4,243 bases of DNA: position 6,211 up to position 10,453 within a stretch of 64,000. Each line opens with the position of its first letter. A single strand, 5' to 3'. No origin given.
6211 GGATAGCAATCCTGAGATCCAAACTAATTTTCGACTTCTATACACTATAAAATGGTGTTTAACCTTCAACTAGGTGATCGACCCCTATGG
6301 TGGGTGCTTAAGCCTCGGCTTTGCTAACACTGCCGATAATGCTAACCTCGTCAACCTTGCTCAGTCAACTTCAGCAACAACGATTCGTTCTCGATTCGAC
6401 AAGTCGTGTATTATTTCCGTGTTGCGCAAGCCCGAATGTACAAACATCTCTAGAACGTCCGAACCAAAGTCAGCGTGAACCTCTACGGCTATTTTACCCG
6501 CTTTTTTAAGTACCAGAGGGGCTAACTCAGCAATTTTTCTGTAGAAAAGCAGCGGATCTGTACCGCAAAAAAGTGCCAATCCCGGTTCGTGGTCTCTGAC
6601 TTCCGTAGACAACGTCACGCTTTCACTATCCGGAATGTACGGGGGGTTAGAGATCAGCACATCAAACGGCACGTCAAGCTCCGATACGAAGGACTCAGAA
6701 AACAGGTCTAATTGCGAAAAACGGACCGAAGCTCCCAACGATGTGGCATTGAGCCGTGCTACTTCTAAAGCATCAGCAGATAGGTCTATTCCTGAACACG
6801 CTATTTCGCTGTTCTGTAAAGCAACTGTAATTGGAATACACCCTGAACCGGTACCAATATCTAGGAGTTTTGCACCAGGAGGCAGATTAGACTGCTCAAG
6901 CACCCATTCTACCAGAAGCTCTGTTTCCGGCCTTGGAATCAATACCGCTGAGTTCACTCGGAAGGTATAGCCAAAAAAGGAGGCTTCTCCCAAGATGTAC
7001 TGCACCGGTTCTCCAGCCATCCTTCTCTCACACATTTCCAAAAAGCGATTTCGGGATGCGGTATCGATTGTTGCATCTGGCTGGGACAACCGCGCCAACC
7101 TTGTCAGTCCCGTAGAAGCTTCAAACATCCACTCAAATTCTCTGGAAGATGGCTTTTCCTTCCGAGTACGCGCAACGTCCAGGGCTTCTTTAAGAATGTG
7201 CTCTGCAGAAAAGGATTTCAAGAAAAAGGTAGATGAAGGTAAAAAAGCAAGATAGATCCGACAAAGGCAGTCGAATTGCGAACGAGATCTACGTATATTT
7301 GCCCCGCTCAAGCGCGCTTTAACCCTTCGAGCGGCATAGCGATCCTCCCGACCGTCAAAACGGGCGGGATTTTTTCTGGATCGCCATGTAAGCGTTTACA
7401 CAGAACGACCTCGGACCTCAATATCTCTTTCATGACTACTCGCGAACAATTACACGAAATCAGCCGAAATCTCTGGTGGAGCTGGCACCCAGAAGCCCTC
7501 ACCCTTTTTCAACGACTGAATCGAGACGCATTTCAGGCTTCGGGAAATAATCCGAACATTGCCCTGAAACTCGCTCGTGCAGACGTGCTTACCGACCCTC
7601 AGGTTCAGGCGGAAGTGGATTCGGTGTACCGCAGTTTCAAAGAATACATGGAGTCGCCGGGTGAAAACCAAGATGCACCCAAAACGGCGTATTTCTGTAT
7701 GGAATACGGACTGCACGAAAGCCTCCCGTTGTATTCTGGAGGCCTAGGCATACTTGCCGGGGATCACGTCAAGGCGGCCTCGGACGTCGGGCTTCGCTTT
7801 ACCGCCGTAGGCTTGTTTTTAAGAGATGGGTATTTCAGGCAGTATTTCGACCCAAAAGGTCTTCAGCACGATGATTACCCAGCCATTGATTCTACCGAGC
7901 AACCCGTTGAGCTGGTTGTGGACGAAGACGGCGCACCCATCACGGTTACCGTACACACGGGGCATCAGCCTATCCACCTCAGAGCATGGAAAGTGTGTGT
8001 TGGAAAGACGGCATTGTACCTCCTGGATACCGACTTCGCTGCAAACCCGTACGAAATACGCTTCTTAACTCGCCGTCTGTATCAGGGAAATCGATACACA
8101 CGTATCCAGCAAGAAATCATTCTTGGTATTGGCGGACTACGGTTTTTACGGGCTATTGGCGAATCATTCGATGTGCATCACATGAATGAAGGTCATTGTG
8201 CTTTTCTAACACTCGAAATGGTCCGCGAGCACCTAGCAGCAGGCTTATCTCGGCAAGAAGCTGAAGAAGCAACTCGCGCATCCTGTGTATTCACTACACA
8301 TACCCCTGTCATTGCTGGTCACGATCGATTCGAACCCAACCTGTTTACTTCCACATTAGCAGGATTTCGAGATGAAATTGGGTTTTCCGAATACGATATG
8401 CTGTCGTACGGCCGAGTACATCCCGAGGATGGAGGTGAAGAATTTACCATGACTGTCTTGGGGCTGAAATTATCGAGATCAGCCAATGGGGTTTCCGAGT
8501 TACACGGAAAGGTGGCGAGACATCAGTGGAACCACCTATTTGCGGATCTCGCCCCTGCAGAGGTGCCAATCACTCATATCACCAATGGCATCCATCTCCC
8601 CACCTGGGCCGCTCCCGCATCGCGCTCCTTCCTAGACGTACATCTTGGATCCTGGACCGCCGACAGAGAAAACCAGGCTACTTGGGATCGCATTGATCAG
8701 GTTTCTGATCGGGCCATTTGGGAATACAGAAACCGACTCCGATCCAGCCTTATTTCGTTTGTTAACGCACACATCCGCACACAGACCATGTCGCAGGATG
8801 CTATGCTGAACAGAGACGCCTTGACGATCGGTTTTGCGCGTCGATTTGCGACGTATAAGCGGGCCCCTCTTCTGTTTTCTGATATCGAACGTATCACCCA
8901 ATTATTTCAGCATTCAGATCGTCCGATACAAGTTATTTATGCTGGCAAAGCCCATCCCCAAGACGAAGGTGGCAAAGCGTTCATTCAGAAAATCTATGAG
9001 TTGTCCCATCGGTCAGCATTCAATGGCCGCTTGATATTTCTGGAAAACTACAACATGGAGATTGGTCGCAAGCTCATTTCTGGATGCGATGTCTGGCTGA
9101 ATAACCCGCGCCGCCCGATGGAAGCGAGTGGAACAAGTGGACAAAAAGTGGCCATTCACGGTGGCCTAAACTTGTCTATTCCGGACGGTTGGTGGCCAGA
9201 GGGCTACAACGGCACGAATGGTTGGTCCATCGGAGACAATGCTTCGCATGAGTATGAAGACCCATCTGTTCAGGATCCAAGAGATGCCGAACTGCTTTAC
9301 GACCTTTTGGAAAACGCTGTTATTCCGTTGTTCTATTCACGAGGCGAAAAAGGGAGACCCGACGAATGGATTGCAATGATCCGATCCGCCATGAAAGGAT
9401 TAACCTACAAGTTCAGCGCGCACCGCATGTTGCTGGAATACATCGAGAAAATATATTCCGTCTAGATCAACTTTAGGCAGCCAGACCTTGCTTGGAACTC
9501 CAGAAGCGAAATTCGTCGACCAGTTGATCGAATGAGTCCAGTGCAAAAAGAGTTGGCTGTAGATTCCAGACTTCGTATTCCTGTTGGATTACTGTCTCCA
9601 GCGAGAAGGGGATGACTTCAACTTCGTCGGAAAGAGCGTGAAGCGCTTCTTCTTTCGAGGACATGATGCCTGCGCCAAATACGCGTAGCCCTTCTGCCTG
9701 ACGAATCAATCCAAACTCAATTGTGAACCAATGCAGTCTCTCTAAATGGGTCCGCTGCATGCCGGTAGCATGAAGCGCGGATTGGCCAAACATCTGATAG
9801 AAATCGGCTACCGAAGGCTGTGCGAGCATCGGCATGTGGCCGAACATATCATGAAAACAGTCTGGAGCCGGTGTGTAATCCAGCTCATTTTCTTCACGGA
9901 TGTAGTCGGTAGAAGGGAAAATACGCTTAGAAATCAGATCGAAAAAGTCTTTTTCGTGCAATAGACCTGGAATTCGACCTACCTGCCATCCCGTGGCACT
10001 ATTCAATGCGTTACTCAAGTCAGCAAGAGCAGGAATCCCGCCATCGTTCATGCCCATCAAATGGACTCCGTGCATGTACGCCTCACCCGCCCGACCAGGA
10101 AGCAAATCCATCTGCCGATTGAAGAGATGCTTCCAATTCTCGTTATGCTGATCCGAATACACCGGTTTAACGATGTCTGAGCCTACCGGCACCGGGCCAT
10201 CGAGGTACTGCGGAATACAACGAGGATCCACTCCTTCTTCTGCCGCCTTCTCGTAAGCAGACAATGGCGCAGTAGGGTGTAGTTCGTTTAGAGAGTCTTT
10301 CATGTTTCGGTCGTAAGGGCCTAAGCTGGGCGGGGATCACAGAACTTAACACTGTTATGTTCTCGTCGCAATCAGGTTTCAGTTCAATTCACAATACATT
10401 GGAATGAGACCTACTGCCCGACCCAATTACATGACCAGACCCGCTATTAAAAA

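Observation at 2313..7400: Shared LacI operator links the lacI-TBDR operon with glycogen phosphorylase 5 kb away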

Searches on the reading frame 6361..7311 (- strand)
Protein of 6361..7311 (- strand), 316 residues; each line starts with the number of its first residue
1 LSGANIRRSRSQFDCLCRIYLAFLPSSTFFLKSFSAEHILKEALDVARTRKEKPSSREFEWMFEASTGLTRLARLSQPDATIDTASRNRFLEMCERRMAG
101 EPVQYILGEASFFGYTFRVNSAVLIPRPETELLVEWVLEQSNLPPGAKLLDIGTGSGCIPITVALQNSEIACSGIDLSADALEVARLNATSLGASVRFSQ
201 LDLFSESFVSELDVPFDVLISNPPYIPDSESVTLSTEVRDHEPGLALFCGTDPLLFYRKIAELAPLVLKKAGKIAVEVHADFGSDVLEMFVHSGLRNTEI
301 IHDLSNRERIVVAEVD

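Call 8: search_protein_families(library=pfam, proteins=[window:6361-7311:-])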
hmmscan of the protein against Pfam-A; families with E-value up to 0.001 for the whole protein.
window:6361-7311:- (316 aa): 8 families
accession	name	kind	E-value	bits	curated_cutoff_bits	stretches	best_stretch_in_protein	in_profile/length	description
PF17827.6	PrmC_N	-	1.2e-12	48.6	23.4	1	54-108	17-71/71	PrmC N-terminal domain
PF13847.12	Methyltransf_31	-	2.3e-11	44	27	1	146-277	4-110/145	Methyltransferase domain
PF05175.20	MTS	-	5.5e-11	42.8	23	1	130-229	20-112/170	Methyltransferase small domain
PF13649.12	Methyltransf_25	-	4.6e-07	30.9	27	1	150-237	2-88/97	Methyltransferase domain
PF06325.19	PrmA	-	4.1e-05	23.6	22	1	130-222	148-233/296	Ribosomal protein L11 methyltransferase (PrmA)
PF08242.18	Methyltransf_12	-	4.3e-05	24.6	30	1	150-221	1-71/98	Methyltransferase domain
PF01170.24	UPF0020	-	0.00011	22.5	22.3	1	138-225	21-131/197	RMKL-like, methyltransferase domain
PF02353.26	CMAS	-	0.00036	20.4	27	1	135-194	52-110/273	Mycolic acid cyclopropane synthetase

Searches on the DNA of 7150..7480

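Call 48: search_rna_families(source=window, start=7150, end=7480, threshold=evalue, max_evalue=10)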
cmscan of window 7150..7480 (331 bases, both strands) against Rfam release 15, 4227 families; matches with E-value up to 10: 4.
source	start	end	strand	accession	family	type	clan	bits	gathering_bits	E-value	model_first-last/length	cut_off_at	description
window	7277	7370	+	RF01723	Rhizobiales-2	Gene; sRNA;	-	17.8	40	7.1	1-103/103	no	Rhizobiales-2 RNA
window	7301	7377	+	RF02837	anti-hemB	Gene; sRNA;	-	15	49.5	0.45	1-81/81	no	Burkholderia RNA 7 (anti-hemB)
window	7318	7367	+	RF01079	RF_site3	Cis-reg; frameshift_element;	-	13.3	50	9.6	1-39/39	no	Putative RNA-dependent RNA polymerase ribosomal frameshift site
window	7150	7243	+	RF02350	psRNA6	Gene; sRNA;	-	8.4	60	4.5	233-333/333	5'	Nitrosomonas sRNA psRNA6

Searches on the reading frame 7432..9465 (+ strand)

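Call 8: search_protein_families(library=pfam, proteins=[window:7432-9465:+])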
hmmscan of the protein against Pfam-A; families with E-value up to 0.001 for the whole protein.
window:7432-9465:+ (677 aa): 2 families
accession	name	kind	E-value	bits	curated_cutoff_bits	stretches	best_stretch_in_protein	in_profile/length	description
PF11897.13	DUF3417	-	1.7e-22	80.3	25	1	5-98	6-109/109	Protein of unknown function (DUF3417)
PF00343.26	Phosphorylase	-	1.1e-20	74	27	1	249-586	220-579/713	Carbohydrate phosphorylase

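Call 37: search_protein_families(library=ncbifam, proteins=[window:7432-9465:+], max_evalue=0.00001)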
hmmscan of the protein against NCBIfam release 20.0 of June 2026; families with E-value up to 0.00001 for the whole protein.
window:7432-9465:+ (677 aa): 5 families
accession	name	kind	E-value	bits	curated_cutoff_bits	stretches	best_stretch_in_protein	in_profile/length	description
TIGR02094.1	more_P_ylases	subfamily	3.6e-230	765.8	191.7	1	86-676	2-599/600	alpha-glucan family phosphorylase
NF041129.1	maldex_phorlase_Thcocales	equivalog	1.6e-192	641.8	1500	1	5-676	10-685/816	maltodextrin phosphorylase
TIGR02093.1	P_ylase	subfamily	1e-17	63.6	552.9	1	322-586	399-670/804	glycogen/starch/alpha-glucan family phosphorylase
NF011562.0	PRK14986.1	equivalog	8.5e-10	37.3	1546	1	320-586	403-676/815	glycogen phosphorylase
NF011561.0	PRK14985.1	equivalog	8.9e-08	30.8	1273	0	348-586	418-663/800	maltodextrin phosphorylase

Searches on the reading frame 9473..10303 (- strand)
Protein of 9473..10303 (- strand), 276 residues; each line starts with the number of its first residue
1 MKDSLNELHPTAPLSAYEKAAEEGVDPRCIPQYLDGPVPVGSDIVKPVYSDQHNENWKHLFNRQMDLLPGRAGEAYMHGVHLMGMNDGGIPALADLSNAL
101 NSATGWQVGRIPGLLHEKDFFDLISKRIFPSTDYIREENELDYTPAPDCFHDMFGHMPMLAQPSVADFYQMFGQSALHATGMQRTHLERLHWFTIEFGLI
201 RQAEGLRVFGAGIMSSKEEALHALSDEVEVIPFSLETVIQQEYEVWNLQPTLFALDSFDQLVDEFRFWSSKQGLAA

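Call 8: search_protein_families(library=pfam, proteins=[window:9473-10303:-])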
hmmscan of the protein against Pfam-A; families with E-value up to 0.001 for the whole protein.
window:9473-10303:- (276 aa): 1 family
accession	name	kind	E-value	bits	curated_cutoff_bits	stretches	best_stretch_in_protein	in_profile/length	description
PF00351.26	Biopterin_H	-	1.1e-53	182.8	22.7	1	41-270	53-286/331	Biopterin-dependent aromatic amino acid hydroxylase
